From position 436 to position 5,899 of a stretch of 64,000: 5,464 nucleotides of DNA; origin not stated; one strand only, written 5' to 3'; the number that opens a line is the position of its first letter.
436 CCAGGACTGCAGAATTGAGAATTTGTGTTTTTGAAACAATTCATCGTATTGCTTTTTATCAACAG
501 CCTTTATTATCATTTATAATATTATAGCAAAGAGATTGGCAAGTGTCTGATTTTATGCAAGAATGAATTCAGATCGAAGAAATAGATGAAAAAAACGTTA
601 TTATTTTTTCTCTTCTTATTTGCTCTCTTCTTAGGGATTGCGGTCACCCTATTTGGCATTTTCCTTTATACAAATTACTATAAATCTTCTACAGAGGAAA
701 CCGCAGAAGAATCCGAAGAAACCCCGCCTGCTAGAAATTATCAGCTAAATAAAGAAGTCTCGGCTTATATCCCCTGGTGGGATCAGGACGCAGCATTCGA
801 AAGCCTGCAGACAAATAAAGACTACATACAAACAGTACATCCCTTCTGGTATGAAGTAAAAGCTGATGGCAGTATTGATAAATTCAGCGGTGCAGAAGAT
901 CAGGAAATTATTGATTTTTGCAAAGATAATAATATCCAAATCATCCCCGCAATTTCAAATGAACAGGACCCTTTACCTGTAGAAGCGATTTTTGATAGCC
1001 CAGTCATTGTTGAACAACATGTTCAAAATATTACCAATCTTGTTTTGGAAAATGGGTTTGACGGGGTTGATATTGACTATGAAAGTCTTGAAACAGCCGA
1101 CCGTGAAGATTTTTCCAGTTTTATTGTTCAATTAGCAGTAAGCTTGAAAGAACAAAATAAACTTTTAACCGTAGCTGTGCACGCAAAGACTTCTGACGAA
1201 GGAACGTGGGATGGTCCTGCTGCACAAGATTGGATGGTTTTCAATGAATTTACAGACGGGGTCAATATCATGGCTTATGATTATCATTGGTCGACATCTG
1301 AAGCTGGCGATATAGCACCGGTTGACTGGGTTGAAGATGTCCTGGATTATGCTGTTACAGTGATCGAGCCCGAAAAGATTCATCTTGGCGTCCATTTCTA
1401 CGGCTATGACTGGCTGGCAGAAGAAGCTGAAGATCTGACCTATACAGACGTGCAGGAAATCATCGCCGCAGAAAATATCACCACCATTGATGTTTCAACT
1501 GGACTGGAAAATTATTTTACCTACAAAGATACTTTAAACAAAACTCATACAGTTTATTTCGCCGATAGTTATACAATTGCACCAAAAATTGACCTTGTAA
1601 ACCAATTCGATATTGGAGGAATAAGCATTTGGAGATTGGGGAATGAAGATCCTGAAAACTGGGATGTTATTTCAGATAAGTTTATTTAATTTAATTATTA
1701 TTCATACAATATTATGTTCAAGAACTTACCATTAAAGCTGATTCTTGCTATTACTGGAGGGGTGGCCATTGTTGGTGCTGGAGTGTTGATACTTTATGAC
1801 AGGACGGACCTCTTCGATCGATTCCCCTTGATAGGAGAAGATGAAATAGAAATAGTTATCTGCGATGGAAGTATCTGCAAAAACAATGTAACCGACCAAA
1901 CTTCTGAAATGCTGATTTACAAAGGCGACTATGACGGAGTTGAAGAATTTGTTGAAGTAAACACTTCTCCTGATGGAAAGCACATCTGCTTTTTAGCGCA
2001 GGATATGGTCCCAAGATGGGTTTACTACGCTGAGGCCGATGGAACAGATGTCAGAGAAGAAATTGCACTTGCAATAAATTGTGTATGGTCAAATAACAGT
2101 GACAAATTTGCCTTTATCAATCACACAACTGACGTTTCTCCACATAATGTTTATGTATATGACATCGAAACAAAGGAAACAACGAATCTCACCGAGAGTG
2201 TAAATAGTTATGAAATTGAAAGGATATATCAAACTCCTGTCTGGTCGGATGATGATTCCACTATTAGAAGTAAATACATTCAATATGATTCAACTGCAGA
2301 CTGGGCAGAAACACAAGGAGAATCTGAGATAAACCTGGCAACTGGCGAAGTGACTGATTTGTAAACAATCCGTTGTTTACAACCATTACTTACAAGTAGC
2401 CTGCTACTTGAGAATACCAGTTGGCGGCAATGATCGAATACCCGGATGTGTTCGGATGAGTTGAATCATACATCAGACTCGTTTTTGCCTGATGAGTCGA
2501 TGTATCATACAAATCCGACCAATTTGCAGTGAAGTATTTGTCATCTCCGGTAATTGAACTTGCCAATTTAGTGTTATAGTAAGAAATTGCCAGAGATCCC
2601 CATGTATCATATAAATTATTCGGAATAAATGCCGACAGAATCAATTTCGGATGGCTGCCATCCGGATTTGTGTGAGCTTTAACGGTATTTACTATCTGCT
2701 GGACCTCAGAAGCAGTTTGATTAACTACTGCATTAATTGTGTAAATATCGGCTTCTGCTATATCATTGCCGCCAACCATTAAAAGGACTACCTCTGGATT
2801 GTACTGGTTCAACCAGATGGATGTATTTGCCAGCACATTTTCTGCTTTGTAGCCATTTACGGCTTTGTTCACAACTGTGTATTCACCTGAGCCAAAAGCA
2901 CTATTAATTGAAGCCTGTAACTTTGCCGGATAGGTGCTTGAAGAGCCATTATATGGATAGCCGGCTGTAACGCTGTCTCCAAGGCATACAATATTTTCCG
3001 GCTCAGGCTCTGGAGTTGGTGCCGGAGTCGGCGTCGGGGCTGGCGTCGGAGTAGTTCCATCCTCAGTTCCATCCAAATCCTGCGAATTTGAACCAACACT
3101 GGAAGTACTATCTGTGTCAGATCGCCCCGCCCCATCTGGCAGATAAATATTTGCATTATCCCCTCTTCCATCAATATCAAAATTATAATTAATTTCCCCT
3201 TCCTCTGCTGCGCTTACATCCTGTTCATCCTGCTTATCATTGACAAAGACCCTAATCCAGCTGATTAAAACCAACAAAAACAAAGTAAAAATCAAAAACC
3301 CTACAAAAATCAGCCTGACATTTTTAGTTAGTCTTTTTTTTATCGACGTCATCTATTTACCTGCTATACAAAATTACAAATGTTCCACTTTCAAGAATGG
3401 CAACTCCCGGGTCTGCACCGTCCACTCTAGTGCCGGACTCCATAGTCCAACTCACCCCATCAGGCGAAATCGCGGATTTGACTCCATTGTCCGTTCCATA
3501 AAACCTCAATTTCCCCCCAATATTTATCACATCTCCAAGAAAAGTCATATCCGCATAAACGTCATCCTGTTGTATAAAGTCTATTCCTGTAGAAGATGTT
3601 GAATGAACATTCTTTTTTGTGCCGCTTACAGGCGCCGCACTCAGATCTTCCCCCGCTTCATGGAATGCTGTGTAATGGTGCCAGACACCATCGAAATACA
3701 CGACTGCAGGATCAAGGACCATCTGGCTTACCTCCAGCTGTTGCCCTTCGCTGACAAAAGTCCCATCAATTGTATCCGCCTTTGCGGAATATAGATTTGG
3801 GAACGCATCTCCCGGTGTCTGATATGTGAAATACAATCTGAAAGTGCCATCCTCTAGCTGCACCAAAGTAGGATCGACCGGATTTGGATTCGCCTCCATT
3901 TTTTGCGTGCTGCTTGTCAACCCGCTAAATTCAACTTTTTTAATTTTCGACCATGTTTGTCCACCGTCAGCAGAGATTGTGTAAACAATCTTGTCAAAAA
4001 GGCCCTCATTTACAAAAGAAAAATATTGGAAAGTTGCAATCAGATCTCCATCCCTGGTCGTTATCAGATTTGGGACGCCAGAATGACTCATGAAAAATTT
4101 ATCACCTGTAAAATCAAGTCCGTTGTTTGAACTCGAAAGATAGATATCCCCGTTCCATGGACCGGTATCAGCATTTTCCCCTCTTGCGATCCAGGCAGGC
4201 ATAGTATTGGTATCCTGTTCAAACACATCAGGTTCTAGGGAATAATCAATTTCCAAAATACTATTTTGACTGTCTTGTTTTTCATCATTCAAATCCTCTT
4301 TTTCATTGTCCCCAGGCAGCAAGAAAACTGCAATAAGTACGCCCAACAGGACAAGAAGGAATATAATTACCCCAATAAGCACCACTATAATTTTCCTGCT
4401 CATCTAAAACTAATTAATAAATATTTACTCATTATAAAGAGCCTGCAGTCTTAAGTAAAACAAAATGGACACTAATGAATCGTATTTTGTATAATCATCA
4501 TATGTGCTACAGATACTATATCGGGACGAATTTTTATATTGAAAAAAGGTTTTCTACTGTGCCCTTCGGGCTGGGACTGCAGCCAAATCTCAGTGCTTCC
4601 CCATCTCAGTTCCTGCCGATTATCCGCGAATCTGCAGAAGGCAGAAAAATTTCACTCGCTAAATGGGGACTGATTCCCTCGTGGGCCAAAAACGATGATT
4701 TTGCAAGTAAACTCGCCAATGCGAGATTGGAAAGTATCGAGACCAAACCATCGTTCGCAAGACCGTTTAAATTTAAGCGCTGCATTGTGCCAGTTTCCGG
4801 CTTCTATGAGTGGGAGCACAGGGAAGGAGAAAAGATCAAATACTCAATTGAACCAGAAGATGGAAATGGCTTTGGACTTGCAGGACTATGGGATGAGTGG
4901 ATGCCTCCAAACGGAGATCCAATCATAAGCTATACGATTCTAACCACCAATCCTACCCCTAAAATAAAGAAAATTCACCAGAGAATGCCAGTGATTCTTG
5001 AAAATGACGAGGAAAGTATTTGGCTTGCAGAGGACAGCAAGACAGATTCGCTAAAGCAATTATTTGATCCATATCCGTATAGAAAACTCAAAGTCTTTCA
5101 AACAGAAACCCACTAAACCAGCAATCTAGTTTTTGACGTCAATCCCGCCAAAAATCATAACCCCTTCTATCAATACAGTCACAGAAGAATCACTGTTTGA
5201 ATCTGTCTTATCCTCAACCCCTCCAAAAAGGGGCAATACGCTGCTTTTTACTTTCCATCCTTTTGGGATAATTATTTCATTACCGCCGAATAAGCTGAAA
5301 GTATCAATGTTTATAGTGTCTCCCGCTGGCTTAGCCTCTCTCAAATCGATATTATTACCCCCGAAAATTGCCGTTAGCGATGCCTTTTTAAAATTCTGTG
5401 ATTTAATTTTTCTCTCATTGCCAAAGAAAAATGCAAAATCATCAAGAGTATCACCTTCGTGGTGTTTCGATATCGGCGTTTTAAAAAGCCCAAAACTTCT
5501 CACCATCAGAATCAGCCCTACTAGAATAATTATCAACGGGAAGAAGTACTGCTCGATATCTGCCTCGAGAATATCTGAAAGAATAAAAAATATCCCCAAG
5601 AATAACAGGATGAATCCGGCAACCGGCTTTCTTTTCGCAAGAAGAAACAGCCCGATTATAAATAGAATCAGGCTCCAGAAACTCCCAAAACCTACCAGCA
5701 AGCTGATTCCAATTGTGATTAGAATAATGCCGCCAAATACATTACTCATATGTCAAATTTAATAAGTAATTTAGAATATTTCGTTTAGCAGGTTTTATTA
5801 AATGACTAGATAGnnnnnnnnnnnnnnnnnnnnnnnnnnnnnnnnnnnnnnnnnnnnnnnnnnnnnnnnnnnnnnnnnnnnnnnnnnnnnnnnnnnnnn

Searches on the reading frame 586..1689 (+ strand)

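Call 9: search_protein_families(library=pfam, proteins=[window:586-1689:+], max_evalue=0.001)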
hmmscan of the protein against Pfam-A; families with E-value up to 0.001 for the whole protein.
window:586-1689:+ (367 aa): 1 family
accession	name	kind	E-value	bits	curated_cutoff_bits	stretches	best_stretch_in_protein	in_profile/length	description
PF00704.34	Glyco_hydro_18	-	2.6e-27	96.8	29.6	1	113-353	61-316/317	Glycosyl hydrolases family 18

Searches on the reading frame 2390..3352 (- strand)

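Call 4: search_protein_families(library=pfam, proteins=[window:2390-3352:-], max_evalue=0.01)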
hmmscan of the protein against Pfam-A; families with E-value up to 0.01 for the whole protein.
window:2390-3352:- (320 aa): 3 families
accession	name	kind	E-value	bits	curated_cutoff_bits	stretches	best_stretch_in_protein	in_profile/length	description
PF13472.12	Lipase_GDSL_2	-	5.6e-16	60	32.9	1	123-306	1-177/178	GDSL-like Lipase/Acylhydrolase family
PF00657.28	Lipase_GDSL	-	2.3e-12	47.9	23.6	1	121-311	1-207/208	GDSL-like Lipase/Acylhydrolase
PF05887.16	Trypan_PARP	-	0.0076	16.7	100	0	92-119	53-110/134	Procyclic acidic repetitive protein (PARP)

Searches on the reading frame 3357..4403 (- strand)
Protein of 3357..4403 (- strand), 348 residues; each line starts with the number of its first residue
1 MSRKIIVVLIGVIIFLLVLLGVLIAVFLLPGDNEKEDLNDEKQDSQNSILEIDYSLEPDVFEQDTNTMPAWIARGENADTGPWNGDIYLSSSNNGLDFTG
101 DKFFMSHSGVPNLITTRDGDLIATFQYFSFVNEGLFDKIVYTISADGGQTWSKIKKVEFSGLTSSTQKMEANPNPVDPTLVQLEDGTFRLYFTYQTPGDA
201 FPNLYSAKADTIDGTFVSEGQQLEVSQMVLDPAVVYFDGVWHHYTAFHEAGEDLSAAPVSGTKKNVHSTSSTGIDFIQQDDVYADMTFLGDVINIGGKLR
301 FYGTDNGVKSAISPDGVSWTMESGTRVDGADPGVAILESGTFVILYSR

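Call 4: search_protein_families(library=pfam, proteins=[window:3357-4403:-], max_evalue=0.01)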
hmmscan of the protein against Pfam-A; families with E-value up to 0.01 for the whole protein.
window:3357-4403:- (348 aa): 2 families
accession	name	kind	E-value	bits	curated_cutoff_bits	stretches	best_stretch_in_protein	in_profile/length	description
PF04616.20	Glyco_hydro_43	-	0.0042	16.9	32.2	0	168-241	60-134/288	Glycosyl hydrolases family 43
PF13088.12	BNR_2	-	0.0045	16.8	31.4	0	110-171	164-218/277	BNR repeat-like domain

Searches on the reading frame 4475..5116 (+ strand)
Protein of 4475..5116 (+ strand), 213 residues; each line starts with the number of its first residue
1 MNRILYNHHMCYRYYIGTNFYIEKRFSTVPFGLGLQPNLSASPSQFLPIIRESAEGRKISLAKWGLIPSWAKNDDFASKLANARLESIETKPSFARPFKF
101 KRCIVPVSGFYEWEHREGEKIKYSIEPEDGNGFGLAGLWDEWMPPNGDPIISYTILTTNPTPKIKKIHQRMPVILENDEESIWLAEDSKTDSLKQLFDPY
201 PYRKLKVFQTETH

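Call 4: search_protein_families(library=pfam, proteins=[window:4475-5116:+], max_evalue=0.01)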
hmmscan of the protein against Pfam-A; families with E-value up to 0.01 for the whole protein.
window:4475-5116:+ (213 aa): 1 family
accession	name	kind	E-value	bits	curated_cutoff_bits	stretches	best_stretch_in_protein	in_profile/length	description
PF02586.19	SRAP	-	1.1e-56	192.2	27.1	1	10-209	1-206/214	SOS response associated peptidase (SRAP)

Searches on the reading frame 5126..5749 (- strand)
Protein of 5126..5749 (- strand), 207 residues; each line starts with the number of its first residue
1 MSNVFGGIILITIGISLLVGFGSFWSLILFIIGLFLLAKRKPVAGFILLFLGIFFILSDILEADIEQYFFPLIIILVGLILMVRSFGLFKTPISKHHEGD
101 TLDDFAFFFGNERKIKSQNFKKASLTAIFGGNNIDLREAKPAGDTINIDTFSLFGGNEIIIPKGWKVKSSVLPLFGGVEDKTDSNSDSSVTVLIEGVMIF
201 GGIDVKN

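Call 4: search_protein_families(library=pfam, proteins=[window:5126-5749:-], max_evalue=0.01)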
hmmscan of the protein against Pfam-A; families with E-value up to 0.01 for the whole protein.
window:5126-5749:- (207 aa): 3 families
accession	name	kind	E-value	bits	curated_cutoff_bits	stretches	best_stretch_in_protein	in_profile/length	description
PF22570.1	LiaF-TM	-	6.2e-07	30.6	27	1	7-85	3-94/98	LiaF transmembrane domain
PF09922.15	LiaF-like_C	-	0.00012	22.3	29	1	116-183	10-77/114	Cell wall-active antibiotics response LiaF, C-terminal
PF11992.13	TgpA_N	-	0.0085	15.6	30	1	16-89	71-146/333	TgpA N-terminal domain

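Call 40: search_protein_families(library=ncbifam, proteins=[window:5126-5749:-], max_evalue=0.001)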
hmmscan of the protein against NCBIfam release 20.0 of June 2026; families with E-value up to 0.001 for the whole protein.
window:5126-5749:- (207 aa): 0 families
